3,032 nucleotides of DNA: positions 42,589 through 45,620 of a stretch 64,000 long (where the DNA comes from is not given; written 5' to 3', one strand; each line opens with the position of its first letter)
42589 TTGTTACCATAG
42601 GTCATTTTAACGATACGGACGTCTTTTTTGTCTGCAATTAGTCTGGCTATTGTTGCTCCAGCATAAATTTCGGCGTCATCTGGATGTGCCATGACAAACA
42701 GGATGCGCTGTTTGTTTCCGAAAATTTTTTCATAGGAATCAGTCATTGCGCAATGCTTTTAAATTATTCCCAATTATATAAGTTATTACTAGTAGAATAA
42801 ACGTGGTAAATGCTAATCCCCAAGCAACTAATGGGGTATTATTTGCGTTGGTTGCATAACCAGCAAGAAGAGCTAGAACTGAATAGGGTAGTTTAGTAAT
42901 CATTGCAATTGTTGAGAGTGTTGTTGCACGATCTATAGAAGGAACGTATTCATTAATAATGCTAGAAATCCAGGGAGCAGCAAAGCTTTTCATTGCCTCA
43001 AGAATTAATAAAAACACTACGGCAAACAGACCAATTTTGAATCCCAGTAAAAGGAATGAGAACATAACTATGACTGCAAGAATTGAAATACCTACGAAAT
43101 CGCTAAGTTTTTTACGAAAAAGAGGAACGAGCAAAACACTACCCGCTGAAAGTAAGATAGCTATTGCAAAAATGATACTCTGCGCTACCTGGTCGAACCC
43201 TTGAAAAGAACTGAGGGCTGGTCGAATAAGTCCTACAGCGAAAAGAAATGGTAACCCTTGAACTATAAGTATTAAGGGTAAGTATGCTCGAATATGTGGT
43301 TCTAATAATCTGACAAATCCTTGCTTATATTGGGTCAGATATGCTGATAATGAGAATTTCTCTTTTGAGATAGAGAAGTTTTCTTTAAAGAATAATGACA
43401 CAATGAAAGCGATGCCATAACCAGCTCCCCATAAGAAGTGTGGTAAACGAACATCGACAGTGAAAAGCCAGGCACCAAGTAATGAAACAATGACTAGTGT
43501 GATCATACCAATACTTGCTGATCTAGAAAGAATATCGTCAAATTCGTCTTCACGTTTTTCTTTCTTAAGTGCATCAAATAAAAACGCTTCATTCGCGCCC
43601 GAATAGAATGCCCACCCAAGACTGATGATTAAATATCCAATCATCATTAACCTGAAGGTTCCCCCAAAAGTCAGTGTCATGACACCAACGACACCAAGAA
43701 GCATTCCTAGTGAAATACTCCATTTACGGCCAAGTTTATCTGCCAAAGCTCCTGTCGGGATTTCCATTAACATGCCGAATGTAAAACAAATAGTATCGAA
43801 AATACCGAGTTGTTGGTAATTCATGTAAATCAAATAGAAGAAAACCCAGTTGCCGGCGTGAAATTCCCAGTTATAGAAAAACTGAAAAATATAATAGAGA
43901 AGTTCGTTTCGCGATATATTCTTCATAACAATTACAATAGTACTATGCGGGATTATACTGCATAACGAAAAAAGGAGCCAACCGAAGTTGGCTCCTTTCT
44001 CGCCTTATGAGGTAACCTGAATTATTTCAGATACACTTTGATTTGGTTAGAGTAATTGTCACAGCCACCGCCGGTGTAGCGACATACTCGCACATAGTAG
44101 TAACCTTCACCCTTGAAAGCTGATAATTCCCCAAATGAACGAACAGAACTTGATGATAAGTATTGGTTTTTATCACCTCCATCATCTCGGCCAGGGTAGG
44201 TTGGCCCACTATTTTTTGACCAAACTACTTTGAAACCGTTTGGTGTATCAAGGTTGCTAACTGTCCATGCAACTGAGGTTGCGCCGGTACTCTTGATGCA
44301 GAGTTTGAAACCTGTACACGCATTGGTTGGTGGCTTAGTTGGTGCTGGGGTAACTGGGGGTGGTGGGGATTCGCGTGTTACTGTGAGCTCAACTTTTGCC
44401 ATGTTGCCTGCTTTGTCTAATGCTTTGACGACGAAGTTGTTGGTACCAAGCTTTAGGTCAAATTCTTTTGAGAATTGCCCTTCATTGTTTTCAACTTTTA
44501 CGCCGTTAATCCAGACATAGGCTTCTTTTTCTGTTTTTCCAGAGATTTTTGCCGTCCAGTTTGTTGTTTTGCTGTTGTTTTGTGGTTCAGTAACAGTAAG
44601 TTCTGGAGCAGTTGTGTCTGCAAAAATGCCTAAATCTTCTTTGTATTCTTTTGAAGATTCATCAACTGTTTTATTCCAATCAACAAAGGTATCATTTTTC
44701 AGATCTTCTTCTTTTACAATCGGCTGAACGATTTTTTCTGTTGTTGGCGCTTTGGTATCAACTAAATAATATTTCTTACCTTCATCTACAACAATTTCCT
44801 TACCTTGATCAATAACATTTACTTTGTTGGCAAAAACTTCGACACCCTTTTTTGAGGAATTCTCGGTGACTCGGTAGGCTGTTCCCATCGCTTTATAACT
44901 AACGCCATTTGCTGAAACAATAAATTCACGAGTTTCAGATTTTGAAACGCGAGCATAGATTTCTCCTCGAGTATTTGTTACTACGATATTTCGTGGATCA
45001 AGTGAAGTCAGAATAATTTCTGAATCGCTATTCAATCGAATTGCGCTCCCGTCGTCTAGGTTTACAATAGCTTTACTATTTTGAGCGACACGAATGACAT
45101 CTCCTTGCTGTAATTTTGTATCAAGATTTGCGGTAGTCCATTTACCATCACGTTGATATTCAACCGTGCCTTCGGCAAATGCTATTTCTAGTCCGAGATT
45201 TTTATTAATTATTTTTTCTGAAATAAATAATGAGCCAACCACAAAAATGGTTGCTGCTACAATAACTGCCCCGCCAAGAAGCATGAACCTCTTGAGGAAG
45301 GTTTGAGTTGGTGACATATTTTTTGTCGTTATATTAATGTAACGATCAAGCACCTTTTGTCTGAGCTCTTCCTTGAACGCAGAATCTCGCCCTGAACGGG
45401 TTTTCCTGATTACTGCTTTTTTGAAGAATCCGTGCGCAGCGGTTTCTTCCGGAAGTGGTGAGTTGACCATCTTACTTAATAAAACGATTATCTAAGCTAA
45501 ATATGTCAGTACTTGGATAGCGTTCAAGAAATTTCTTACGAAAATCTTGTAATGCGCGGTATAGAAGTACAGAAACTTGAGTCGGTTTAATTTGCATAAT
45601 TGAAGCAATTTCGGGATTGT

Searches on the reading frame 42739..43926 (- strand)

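Call 24: search_protein_families(library=pfam, proteins=[window:42739-43926:-], max_evalue=0.0001)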
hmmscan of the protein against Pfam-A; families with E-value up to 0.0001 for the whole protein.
window:42739-43926:- (395 aa): 1 family
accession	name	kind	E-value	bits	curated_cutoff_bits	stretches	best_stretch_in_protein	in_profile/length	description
PF07690.21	MFS_1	-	2e-15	57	33.4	1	35-344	29-339/347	Major Facilitator Superfamily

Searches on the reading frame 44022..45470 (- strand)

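Call 24: search_protein_families(library=pfam, proteins=[window:44022-45470:-], max_evalue=0.0001)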
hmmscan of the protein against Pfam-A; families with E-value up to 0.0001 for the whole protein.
window:44022-45470:- (482 aa): 2 families
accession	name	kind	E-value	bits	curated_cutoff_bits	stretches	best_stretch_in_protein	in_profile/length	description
PF09136.16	Glucodextran_B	-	1.8e-14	53.8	27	1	289-367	1-82/83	Glucodextranase, domain B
PF04773.18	FecR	-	1.3e-13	51.6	24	1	124-217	1-96/97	FecR protein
